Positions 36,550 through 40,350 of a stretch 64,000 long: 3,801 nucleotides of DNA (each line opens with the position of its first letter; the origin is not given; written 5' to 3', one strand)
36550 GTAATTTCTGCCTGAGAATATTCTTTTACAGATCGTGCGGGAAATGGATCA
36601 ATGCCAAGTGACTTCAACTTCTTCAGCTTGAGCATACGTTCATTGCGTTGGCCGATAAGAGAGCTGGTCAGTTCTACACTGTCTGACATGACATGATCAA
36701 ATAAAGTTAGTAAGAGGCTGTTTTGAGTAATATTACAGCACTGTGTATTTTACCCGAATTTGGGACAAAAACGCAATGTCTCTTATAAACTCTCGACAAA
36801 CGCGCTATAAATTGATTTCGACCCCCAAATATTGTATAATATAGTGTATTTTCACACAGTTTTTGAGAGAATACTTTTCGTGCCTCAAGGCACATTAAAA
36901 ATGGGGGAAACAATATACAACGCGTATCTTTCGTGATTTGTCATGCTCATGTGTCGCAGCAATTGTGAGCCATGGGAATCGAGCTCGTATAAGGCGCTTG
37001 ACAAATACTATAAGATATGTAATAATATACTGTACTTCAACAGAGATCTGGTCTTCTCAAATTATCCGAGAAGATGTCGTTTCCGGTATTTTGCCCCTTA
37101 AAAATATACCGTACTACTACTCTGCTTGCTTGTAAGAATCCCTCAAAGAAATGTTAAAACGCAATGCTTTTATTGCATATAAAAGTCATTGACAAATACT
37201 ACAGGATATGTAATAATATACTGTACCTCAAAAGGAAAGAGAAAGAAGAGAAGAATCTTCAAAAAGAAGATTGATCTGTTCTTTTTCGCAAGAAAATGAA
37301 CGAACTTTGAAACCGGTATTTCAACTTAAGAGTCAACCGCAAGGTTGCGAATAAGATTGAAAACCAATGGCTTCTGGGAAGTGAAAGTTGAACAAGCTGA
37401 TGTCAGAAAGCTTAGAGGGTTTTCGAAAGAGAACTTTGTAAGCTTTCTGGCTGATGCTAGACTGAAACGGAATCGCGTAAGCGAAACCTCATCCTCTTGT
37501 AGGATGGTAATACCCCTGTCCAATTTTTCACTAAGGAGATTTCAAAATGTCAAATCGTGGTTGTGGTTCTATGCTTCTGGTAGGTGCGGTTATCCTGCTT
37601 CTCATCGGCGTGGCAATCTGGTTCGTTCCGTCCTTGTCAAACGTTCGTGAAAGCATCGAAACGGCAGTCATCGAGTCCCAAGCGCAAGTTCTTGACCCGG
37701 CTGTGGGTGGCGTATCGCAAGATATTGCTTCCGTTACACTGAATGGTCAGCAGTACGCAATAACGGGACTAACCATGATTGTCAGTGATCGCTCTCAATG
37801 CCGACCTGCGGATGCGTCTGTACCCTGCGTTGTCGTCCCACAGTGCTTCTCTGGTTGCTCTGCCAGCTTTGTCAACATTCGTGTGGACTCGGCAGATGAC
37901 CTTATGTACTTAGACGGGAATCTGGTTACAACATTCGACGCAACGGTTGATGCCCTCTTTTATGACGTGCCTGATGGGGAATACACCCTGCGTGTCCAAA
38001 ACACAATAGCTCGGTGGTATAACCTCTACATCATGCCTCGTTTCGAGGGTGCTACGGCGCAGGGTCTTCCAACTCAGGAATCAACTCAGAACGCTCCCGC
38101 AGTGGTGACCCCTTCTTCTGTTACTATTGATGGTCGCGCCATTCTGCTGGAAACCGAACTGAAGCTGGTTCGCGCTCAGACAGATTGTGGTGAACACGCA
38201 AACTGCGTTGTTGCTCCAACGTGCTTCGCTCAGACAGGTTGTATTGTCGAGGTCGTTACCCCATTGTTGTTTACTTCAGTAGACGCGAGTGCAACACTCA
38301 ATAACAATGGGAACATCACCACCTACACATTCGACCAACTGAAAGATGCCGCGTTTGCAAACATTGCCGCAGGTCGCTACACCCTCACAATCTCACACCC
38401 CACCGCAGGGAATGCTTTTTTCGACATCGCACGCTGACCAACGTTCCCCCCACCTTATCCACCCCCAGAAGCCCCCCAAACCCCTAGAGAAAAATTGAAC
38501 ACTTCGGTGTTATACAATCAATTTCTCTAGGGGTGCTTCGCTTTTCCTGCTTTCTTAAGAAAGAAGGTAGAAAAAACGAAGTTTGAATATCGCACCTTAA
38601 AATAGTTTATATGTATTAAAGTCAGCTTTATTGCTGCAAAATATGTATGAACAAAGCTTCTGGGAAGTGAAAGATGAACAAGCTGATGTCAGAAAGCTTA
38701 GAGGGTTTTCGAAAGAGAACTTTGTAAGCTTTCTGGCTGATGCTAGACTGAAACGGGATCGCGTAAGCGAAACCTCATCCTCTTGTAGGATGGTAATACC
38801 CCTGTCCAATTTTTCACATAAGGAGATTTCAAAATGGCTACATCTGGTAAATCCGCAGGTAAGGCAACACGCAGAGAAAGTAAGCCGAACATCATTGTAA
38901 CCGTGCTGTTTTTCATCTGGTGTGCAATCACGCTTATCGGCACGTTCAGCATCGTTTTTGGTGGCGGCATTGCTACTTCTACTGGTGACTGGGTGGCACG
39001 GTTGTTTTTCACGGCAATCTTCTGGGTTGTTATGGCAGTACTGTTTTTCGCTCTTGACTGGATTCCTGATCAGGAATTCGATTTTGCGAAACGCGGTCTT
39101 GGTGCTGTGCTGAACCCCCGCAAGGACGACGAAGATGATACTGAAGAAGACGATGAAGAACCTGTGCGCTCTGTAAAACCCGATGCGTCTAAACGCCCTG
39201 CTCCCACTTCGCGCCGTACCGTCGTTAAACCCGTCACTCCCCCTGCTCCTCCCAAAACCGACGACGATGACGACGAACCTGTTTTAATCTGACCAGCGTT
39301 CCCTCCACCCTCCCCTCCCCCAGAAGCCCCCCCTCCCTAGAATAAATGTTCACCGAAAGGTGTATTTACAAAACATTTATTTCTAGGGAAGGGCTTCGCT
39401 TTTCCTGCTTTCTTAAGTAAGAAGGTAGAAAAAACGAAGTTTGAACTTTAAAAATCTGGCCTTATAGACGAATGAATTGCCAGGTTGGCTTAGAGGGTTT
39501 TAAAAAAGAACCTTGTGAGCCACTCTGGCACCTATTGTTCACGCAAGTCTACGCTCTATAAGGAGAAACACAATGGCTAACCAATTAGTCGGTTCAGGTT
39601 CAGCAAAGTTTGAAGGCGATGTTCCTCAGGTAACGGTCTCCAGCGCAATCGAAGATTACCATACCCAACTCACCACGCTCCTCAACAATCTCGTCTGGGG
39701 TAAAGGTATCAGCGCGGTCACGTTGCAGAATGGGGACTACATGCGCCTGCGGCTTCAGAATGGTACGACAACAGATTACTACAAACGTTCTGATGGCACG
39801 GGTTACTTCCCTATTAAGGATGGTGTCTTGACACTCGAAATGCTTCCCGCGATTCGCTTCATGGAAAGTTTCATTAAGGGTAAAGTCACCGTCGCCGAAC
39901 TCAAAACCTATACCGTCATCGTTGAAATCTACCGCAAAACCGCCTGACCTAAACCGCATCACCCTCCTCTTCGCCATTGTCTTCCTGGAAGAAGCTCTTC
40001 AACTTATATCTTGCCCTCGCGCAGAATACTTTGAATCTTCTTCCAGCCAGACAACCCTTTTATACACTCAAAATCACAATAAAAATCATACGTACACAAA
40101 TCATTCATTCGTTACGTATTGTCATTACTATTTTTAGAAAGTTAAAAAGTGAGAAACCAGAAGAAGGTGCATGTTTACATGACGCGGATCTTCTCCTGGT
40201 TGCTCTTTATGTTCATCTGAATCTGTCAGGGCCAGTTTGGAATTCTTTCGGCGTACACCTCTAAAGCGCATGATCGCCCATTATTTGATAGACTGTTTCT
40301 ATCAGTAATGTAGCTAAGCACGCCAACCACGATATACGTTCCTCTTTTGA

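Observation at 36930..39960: GC-rich island of three unrelated small secreted/membrane protein genes with near-identical ~180-nt leaders and conserved 3' hairpin trailers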

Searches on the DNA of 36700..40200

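Call 30: search_rna_families(source=window, start=36700, end=40200, threshold=evalue, max_evalue=10, show_alignments=2)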
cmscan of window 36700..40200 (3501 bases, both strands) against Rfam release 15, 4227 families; matches with E-value up to 10: 9.
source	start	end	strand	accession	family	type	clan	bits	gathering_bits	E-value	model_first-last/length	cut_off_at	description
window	38594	38661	+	RF02580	tsr31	Gene; sRNA;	-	22.7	50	1.7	1-70/70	no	S. aureus tsr31 small RNA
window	39496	39575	+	RF02980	freshwater-2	Cis-reg;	-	21.6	49.9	3.4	1-84/84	no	freshwater-2 RNA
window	36992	37027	-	RF00066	U7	Gene; snRNA;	-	20.8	34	0.23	1-62/62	no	U7 small nuclear RNA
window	39325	39400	-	RF03406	mir-3099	Gene; miRNA;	-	20.6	95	1.2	1-84/84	no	mir-3099 microRNA precursor family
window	39330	39393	-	RF04161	mir-3688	Gene; miRNA;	-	19.9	84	1.6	1-88/88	no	mir-3688 microRNA precursor family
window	38454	38521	-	RF02147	MEG8_3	Gene; lncRNA;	-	18.8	40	0.15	1-66/66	no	Maternally expressed 8 exon 3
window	39329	39394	-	RF04096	mir-4433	Gene; miRNA;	-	18.3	77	4.8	1-83/83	no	mir-4433 microRNA precursor family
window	38535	38584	+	RF03566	mir-4875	Gene; miRNA;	-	17.4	90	8.7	1-73/73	no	mir-4875 microRNA precursor family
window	37380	37474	+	RF00885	MIR821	Gene; miRNA;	-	16.6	249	6.9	1-275/275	no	MIR821 microRNA precursor family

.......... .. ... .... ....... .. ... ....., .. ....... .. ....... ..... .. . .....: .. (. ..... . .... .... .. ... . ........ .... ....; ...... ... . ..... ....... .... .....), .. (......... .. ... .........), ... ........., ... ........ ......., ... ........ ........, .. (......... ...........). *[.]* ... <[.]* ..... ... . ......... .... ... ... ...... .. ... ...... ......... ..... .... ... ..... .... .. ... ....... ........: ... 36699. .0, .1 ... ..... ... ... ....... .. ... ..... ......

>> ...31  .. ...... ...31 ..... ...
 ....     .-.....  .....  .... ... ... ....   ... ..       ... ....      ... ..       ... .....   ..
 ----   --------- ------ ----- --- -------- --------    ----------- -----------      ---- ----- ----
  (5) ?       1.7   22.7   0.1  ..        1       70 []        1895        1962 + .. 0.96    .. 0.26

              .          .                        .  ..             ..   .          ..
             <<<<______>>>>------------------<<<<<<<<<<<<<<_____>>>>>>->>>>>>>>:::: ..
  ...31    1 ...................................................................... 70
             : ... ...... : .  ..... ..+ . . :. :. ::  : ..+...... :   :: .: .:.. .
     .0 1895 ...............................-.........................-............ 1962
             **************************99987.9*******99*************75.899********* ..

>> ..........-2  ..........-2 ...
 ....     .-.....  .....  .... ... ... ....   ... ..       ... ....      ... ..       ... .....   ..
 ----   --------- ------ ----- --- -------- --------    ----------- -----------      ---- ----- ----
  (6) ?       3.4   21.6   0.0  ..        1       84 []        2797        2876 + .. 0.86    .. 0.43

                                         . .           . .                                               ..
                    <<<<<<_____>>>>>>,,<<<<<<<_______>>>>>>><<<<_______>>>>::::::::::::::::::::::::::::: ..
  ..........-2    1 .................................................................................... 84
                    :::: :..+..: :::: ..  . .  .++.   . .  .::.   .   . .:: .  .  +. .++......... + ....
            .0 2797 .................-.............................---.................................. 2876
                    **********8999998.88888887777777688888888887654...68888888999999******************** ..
